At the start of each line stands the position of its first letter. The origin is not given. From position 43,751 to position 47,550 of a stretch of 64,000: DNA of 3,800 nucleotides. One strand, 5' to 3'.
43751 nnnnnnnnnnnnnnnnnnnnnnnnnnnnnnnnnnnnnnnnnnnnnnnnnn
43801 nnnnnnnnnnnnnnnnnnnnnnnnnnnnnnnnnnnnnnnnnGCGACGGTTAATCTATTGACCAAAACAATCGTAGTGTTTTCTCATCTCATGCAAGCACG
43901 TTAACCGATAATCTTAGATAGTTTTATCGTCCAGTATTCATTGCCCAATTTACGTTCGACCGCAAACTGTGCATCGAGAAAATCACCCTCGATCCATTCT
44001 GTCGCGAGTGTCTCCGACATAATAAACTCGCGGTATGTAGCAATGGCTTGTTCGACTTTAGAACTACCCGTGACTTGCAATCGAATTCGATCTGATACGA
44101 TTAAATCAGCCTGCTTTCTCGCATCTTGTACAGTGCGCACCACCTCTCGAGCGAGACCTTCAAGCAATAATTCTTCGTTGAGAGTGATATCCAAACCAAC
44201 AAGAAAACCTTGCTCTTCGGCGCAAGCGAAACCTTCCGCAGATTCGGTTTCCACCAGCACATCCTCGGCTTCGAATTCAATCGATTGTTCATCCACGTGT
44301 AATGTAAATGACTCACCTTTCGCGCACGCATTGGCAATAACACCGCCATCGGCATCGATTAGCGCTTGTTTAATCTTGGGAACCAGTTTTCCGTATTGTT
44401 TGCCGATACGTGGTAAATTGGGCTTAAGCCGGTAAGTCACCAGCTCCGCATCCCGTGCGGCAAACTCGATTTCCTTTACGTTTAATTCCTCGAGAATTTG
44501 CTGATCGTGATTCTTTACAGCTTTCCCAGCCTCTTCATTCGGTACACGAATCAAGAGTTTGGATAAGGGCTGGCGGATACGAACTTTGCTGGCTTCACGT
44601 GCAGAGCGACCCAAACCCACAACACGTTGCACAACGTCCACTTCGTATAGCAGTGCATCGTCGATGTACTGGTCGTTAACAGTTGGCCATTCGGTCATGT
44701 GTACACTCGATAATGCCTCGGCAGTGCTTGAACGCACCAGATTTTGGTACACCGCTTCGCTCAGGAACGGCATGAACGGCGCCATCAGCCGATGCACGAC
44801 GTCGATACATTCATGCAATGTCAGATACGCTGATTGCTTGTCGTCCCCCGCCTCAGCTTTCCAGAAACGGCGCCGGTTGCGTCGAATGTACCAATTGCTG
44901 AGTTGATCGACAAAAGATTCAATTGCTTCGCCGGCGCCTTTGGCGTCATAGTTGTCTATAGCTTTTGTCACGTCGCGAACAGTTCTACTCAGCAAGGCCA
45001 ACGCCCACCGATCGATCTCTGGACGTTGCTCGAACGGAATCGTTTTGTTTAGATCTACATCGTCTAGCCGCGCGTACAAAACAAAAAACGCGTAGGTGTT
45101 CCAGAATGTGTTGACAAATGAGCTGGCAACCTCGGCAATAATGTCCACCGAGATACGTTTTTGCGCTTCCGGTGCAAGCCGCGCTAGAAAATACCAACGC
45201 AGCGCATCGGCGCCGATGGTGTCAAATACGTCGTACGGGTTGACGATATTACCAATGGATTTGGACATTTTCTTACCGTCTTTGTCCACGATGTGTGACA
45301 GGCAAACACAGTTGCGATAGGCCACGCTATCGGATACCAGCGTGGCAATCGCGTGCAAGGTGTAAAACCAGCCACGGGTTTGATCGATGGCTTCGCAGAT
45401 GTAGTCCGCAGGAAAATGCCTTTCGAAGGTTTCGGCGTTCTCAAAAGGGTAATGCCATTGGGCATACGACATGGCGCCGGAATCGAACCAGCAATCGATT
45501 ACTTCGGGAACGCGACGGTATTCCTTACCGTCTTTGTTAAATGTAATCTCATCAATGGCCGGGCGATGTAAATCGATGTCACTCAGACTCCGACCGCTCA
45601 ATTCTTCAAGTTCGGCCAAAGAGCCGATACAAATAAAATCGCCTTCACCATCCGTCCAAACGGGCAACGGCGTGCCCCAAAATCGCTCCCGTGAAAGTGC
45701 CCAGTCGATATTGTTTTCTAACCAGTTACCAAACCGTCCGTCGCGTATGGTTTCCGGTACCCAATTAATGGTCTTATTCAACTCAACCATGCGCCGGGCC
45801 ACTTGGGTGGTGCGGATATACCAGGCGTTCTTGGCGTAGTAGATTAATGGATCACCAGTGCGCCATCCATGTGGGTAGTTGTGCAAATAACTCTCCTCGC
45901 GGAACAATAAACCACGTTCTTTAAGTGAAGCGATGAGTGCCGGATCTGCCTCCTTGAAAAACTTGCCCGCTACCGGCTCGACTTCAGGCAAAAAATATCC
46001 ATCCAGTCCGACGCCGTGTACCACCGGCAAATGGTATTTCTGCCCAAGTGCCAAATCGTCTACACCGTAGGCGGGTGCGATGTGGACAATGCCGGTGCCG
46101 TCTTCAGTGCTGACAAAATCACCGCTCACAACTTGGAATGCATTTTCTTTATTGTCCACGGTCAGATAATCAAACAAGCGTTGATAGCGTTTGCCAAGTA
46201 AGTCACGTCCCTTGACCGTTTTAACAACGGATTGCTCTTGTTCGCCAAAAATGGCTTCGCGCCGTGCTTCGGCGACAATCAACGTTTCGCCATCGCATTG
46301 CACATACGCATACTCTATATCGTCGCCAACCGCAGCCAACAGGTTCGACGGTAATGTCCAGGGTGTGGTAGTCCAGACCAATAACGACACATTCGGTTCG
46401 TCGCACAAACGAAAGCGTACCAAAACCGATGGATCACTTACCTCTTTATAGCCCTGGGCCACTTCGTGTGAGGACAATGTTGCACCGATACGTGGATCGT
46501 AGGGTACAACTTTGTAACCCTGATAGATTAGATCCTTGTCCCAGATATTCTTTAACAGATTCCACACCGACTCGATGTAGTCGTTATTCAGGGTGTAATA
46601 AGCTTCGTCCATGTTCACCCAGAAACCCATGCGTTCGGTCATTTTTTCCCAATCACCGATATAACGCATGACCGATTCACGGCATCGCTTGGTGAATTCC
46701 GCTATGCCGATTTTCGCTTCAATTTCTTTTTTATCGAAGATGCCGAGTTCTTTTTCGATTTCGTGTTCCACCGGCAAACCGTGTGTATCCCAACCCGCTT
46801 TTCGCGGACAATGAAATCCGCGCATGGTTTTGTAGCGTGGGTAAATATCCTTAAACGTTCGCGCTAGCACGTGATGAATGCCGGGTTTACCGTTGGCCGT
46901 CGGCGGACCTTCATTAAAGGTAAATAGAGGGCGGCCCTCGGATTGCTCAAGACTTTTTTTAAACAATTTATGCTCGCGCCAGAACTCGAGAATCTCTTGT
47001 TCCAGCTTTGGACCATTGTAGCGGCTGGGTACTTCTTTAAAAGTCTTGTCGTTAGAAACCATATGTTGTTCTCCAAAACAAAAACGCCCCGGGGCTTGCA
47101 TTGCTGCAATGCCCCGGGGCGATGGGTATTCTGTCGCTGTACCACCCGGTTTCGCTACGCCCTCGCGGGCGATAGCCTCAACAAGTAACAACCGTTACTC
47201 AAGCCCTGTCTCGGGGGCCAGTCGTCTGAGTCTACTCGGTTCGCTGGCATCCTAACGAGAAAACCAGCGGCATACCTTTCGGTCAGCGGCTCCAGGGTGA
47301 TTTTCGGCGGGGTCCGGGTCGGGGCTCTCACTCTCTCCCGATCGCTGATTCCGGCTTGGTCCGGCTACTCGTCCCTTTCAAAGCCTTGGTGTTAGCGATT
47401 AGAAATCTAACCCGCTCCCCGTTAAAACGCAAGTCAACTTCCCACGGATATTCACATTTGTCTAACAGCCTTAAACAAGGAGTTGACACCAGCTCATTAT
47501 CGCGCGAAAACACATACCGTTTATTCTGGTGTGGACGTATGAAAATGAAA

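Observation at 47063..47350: Ile-specific T-box riboswitch in front of ileS in an apparently proteobacterial genome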

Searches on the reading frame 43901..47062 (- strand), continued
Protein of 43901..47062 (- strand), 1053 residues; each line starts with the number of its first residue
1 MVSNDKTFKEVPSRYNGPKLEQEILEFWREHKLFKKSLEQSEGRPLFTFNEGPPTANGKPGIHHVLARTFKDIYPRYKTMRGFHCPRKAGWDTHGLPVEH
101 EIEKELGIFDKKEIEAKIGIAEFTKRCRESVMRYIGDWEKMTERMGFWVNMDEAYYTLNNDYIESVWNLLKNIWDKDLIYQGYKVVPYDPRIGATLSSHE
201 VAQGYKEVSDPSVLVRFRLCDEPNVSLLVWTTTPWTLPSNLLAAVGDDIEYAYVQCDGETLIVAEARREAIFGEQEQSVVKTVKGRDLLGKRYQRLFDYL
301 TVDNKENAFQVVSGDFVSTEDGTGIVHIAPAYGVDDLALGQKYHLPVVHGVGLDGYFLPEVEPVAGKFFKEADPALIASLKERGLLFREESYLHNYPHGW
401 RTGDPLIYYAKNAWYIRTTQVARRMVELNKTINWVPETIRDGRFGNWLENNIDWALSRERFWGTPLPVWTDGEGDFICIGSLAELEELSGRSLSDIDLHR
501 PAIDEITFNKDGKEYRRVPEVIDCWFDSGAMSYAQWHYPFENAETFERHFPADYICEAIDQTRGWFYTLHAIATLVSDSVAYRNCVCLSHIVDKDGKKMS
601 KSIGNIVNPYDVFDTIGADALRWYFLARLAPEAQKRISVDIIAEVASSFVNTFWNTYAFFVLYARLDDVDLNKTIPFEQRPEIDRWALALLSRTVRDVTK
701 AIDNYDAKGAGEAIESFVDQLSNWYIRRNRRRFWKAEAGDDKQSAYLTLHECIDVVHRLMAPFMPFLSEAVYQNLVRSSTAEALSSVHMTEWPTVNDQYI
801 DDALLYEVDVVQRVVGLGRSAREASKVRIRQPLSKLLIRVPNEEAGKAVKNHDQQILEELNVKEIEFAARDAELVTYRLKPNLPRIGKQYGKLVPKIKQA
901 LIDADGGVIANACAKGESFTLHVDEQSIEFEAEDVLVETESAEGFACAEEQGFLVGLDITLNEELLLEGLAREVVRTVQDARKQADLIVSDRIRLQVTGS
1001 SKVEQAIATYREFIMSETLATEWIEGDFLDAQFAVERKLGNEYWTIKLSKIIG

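Call 52: find_encoding_contigs(protein=P0147, flank=3000, max_places=3)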
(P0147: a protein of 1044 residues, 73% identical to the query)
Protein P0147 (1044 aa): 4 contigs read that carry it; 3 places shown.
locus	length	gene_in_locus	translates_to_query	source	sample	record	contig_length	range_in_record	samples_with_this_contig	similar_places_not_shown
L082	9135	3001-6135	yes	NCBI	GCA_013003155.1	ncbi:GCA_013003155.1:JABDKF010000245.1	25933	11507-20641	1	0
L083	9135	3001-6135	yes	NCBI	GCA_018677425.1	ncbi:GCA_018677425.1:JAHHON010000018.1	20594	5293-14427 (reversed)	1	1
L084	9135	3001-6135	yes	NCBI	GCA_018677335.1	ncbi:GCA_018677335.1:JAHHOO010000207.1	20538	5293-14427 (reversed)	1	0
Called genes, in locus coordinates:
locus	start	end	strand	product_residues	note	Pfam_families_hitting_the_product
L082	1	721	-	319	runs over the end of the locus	PF00174:Oxidored_molyb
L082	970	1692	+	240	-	PF01323:DSBA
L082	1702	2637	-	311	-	PF00561:Abhydrolase_1, PF12146:Hydrolase_4, PF12697:Abhydrolase_6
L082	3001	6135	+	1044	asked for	PF00133:tRNA-synt_1, PF09334:tRNA-synt_1g (weak), PF08264:Anticodon_1, PF19302:DUF5915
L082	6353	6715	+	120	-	-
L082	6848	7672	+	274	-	PF01177:Asp_Glu_race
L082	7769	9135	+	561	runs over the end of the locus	PF03571:Peptidase_M49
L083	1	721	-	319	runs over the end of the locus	PF00174:Oxidored_molyb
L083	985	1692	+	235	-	PF01323:DSBA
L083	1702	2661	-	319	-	PF00561:Abhydrolase_1, PF12146:Hydrolase_4, PF12697:Abhydrolase_6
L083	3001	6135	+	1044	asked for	PF00133:tRNA-synt_1, PF09334:tRNA-synt_1g (weak), PF08264:Anticodon_1, PF19302:DUF5915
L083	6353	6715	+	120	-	-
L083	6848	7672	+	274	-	PF01177:Asp_Glu_race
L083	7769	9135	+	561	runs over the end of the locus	PF03571:Peptidase_M49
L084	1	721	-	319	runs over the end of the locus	PF00174:Oxidored_molyb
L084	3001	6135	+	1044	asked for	PF00133:tRNA-synt_1, PF09334:tRNA-synt_1g (weak), PF08264:Anticodon_1, PF19302:DUF5915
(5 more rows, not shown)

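Call 68: find_encoding_contigs(protein=P0198, flank=2500, max_places=2)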
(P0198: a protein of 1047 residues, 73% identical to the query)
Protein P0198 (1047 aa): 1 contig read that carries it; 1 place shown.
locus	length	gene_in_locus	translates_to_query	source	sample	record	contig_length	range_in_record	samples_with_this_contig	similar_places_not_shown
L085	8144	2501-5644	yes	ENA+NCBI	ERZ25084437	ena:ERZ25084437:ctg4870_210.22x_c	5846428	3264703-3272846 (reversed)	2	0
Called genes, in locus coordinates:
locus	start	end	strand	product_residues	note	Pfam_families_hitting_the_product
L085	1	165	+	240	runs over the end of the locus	PF01323:DSBA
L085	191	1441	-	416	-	PF00174:Oxidored_molyb, PF03404:Mo-co_dimer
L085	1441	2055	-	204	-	PF00034:Cytochrom_C, PF13442:Cytochrome_CBB3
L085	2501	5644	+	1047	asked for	PF00133:tRNA-synt_1, PF09334:tRNA-synt_1g (weak), PF08264:Anticodon_1, PF19302:DUF5915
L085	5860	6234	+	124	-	-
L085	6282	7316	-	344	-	PF10604:Polyketide_cyc2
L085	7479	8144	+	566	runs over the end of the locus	PF03571:Peptidase_M49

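Call 69: find_encoding_contigs(protein=P0204, flank=2500, max_places=2)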
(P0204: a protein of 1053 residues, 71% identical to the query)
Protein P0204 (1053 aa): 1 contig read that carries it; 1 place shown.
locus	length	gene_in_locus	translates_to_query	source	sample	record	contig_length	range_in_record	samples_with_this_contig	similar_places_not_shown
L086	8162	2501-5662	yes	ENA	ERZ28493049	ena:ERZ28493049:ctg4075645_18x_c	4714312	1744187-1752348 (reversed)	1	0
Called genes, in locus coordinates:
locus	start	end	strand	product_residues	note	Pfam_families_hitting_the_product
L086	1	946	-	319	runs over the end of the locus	PF00174:Oxidored_molyb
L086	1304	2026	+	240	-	PF01323:DSBA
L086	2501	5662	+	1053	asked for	PF00133:tRNA-synt_1, PF09334:tRNA-synt_1g (weak), PF08264:Anticodon_1, PF19302:DUF5915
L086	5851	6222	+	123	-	-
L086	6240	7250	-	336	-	PF10604:Polyketide_cyc2, PF03364:Polyketide_cyc, PF06445:GyrI-like (weak)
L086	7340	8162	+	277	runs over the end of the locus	PF01177:Asp_Glu_race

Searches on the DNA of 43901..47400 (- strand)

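Call 9: search_dna_similar(query=window:43901-47400:-, collection=plasmids, mode=near, max_rows=5)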
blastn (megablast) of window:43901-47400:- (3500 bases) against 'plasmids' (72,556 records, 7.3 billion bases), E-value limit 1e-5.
No match.

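Call 57: search_rna_families(sources=[L001, L002, L003, L004, L005, L006, L007, L009, L010, L011, L014, L016, L029, L054, L081, L082], threshold=gathering)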
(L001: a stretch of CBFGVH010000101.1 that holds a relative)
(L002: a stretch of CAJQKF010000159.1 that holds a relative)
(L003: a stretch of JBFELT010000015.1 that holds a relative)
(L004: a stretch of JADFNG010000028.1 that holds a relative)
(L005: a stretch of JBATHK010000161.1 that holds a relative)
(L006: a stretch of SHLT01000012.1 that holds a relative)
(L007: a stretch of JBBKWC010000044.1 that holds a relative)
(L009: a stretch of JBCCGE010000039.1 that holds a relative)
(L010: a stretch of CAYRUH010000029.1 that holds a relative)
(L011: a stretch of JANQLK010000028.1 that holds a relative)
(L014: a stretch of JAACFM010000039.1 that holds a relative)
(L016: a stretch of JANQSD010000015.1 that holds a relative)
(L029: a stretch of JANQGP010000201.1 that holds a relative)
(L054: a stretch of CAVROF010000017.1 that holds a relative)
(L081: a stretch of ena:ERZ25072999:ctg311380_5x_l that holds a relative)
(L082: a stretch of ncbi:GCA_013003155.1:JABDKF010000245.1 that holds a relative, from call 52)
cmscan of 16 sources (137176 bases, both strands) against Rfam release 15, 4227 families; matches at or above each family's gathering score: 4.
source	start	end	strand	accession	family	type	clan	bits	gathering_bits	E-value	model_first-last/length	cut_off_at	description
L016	2049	2295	+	RF00230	T-box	Cis-reg; leader;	-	115.8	93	1.4e-24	1-219/219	no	T-box leader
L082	2728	2957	+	RF00230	T-box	Cis-reg; leader;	-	99.5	93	2.2e-20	1-219/219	no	T-box leader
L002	478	743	+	RF00230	T-box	Cis-reg; leader;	-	99.4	93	2.3e-20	1-219/219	no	T-box leader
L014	2724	2954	+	RF00230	T-box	Cis-reg; leader;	-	98.8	93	3.2e-20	1-219/219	no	T-box leader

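Call 71: search_rna_families(sources=[L085, L086, L008, L012, L015, L058, L040, L073, L020, L059], threshold=gathering)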
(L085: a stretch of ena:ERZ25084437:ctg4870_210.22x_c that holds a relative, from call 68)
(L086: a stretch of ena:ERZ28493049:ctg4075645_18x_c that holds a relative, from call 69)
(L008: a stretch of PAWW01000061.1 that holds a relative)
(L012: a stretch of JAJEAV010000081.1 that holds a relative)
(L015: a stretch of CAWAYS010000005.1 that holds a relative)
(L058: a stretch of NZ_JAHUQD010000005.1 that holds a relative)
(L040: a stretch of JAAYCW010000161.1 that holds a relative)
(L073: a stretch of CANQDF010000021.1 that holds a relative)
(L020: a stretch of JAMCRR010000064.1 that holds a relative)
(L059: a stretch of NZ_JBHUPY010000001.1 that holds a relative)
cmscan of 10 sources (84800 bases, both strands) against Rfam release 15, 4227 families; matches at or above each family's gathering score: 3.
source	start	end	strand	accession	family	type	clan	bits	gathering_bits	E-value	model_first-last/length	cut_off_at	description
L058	2528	2798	+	RF00230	T-box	Cis-reg; leader;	-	123.5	93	9e-27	1-219/219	no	T-box leader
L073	2736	2959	+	RF00230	T-box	Cis-reg; leader;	-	117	93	4.3e-25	1-219/219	no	T-box leader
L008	5732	5814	+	RF01057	SAH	Cis-reg; riboswitch;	-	48.4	37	9.2e-06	1-78/78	no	SAH (S-adenosyl-L-homocysteine) riboswitch aptamer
